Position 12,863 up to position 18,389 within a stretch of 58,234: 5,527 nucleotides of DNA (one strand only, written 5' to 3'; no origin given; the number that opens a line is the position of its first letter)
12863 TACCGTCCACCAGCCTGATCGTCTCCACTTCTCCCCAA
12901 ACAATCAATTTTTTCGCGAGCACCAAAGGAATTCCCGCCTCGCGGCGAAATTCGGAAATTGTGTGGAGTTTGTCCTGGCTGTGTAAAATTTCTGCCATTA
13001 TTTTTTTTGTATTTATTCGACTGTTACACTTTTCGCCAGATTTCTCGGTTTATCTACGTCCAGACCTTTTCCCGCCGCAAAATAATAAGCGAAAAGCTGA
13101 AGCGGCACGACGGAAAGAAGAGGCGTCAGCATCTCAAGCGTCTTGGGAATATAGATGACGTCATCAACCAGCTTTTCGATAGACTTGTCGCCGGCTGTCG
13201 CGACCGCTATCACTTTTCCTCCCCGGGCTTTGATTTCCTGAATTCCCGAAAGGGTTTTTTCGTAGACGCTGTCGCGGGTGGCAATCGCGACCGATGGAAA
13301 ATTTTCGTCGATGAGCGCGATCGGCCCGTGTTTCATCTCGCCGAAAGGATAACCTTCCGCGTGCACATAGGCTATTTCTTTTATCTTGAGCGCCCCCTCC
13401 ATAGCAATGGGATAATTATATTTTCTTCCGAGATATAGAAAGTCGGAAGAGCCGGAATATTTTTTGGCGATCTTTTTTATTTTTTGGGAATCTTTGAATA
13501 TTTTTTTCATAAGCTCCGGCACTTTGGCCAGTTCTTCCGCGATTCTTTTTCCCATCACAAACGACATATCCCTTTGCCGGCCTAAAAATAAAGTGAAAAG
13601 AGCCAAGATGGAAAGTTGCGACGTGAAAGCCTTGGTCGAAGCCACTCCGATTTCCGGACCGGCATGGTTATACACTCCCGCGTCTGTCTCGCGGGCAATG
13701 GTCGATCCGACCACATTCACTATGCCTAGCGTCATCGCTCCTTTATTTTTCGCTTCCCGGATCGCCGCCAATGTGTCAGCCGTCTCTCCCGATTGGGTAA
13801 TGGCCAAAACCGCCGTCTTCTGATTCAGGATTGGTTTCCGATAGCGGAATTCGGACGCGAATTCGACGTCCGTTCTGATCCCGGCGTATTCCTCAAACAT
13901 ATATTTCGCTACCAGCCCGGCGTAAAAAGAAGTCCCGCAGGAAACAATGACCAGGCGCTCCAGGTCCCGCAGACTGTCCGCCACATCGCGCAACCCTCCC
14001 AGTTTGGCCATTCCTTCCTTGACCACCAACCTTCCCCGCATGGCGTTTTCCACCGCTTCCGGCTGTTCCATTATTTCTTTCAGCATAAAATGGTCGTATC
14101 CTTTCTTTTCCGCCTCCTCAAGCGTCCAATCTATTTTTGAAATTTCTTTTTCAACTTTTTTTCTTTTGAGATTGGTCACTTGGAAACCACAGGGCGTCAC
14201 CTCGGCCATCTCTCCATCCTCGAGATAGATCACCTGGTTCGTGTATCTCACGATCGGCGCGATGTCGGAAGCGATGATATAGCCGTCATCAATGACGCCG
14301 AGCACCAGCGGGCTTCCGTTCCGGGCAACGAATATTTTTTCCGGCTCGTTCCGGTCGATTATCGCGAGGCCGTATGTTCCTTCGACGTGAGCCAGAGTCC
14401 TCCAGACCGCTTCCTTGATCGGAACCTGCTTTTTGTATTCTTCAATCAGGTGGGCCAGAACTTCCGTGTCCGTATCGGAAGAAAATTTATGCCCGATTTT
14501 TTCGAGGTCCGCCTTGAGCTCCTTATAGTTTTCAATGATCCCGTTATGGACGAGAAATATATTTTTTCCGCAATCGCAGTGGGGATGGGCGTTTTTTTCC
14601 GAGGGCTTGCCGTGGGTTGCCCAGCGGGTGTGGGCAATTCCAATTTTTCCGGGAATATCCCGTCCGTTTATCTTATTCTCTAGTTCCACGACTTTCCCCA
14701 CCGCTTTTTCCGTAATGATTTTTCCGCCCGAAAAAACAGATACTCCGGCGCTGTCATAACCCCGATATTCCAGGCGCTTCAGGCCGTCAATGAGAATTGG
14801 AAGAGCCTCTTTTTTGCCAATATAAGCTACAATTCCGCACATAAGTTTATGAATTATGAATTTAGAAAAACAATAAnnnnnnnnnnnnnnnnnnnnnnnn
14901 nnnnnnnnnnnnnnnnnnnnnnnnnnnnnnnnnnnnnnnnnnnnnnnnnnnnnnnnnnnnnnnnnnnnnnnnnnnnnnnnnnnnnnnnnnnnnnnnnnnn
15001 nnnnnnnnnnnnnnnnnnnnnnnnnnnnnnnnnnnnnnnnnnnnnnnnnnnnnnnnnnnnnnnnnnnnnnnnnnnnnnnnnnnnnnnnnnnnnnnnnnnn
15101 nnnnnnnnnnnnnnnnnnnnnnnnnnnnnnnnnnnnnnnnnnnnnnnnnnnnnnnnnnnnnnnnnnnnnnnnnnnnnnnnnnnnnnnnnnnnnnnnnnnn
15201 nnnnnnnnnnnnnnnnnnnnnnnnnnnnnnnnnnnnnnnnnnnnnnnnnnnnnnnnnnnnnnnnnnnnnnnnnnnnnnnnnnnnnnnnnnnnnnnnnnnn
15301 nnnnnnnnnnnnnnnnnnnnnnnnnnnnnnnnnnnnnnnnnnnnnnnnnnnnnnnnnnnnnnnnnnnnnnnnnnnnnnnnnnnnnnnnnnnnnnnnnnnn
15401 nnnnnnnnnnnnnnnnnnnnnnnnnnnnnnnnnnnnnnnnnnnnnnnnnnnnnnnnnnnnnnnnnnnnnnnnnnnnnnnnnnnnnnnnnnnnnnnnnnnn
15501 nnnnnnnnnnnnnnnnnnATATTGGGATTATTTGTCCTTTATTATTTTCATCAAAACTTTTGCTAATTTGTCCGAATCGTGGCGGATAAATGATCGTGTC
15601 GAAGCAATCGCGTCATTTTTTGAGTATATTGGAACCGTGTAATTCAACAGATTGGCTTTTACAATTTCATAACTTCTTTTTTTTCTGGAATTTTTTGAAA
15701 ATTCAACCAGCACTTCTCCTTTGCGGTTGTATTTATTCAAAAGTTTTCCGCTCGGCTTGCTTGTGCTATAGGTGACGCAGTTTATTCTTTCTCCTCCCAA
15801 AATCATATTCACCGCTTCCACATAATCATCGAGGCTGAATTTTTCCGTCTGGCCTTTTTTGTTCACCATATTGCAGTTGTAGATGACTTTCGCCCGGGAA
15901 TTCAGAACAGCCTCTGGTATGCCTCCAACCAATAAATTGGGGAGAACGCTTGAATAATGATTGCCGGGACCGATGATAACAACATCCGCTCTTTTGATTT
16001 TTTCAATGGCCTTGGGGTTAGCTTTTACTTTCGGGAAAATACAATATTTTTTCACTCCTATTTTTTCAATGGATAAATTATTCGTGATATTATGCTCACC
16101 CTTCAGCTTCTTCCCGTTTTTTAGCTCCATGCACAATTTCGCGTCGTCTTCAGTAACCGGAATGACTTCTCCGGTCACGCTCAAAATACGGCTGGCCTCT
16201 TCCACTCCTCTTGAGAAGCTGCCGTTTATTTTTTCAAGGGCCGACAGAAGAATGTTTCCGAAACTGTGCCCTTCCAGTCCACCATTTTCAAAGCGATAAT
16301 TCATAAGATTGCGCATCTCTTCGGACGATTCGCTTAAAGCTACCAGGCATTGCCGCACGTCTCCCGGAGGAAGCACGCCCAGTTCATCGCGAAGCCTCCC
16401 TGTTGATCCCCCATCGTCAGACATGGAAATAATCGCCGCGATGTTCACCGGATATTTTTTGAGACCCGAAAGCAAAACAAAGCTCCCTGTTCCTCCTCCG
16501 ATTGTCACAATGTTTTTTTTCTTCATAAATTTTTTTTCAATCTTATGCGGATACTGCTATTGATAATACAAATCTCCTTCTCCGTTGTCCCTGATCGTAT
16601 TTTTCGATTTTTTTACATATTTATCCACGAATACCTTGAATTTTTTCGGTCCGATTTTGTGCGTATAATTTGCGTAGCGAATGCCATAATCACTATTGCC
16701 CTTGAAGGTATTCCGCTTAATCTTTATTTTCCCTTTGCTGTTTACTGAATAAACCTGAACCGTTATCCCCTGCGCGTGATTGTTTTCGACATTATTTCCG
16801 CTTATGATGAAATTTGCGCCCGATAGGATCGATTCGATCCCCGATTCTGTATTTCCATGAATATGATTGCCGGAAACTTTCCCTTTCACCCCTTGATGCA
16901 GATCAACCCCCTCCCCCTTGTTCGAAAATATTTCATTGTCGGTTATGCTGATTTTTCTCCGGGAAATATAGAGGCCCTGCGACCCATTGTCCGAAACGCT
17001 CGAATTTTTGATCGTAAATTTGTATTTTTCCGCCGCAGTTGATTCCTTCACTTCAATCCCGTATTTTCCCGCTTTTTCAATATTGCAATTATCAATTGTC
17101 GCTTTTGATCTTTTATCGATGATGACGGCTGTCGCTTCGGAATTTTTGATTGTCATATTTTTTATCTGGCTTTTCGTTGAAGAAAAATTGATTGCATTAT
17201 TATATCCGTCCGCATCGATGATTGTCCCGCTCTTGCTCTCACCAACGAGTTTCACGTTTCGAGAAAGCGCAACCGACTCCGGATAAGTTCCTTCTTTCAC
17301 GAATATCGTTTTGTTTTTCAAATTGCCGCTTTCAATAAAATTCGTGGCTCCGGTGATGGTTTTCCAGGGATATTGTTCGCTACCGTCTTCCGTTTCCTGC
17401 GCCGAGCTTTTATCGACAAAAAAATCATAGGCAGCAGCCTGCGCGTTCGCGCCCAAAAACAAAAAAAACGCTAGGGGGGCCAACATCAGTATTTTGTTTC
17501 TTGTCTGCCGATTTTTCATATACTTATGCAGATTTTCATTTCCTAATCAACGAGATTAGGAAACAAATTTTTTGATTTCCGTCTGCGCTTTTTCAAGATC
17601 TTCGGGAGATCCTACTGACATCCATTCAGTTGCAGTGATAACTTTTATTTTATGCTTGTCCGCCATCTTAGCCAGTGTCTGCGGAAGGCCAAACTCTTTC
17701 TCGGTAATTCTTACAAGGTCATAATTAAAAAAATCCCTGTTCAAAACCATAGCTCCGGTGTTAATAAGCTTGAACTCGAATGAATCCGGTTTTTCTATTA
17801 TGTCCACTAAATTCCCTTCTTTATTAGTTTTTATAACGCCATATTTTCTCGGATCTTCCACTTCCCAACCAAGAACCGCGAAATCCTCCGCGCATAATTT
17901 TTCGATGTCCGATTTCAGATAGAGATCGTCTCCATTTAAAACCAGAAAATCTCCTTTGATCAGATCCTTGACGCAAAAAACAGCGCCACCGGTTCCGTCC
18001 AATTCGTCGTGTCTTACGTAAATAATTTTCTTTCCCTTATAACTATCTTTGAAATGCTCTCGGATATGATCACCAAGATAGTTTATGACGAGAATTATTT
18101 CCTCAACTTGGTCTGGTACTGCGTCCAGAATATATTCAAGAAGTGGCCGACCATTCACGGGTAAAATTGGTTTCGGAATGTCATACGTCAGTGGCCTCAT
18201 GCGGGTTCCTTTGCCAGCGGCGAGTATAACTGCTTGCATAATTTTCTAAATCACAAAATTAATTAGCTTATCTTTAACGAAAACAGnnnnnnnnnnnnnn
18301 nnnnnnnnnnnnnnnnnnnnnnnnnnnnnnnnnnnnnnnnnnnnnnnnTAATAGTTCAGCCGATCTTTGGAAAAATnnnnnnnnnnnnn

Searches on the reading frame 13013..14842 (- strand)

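Call 78: search_protein_families(library=pfam, proteins=[window:13013-14842:-], max_evalue=0.00001)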
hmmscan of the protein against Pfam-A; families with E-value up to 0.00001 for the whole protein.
window:13013-14842:- (609 aa): 4 families
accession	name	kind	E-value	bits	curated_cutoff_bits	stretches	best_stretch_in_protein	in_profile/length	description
PF01380.27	SIS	-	1.6e-50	170.7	25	2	291-417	2-129/131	SIS domain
PF13522.11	GATase_6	-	1.3e-22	80.7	27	1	65-193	10-130/130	Glutamine amidotransferase domain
PF13537.11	GATase_7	-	5.9e-18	65.5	25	1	79-197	7-121/123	Glutamine amidotransferase domain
PF13230.11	GATase_4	-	1.8e-06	27.5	23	1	57-153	63-162/272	Glutamine amidotransferases class-II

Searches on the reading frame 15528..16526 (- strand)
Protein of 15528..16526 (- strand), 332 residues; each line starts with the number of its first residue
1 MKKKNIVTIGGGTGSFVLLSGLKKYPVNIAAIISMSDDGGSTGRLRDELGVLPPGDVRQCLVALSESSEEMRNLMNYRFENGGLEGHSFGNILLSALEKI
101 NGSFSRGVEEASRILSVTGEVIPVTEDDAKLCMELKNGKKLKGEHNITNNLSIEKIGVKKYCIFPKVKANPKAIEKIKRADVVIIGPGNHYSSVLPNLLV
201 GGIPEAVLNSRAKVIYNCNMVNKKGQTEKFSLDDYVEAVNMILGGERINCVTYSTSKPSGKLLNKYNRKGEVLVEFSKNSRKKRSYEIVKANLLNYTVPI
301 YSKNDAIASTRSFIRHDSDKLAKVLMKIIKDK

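Call 78: search_protein_families(library=pfam, proteins=[window:15528-16526:-], max_evalue=0.00001)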
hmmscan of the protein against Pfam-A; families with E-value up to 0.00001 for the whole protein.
window:15528-16526:- (332 aa): 1 family
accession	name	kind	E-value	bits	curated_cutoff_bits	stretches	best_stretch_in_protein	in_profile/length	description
PF01933.23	CofD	-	6e-87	291.9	30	1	6-294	1-290/290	2-phospho-L-lactate transferase CofD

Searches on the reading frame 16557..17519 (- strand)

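Call 78: search_protein_families(library=pfam, proteins=[window:16557-17519:-], max_evalue=0.00001)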
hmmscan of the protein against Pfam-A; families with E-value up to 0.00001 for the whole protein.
window:16557-17519:- (320 aa): 3 families
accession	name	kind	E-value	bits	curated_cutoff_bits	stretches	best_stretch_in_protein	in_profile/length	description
PF13229.12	Beta_helix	-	5.3e-23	81.8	25.9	1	109-254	2-144/158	Right handed beta helix region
PF05048.19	NosD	-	4e-11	43.2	23.6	1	165-285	46-159/212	Periplasmic copper-binding protein (NosD)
PF07602.17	DUF1565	-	1e-09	38.5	20.3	0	41-82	4-41/257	Protein of unknown function (DUF1565)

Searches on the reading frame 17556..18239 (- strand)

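Call 78: search_protein_families(library=pfam, proteins=[window:17556-18239:-], max_evalue=0.00001)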
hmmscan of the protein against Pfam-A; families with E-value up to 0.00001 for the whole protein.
window:17556-18239:- (227 aa): 3 families
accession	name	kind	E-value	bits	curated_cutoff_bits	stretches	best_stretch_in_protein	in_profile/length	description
PF00483.29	NTP_transferase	-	4e-32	112.2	21.2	1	3-223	2-243/245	Nucleotidyl transferase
PF12804.13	NTP_transf_3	-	1.8e-12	48.2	27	1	3-111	1-102/160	MobA-like NTP transferase domain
PF01128.25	IspD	-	7.1e-06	26.4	27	0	1-54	1-53/221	2-C-methyl-D-erythritol 4-phosphate cytidylyltransferase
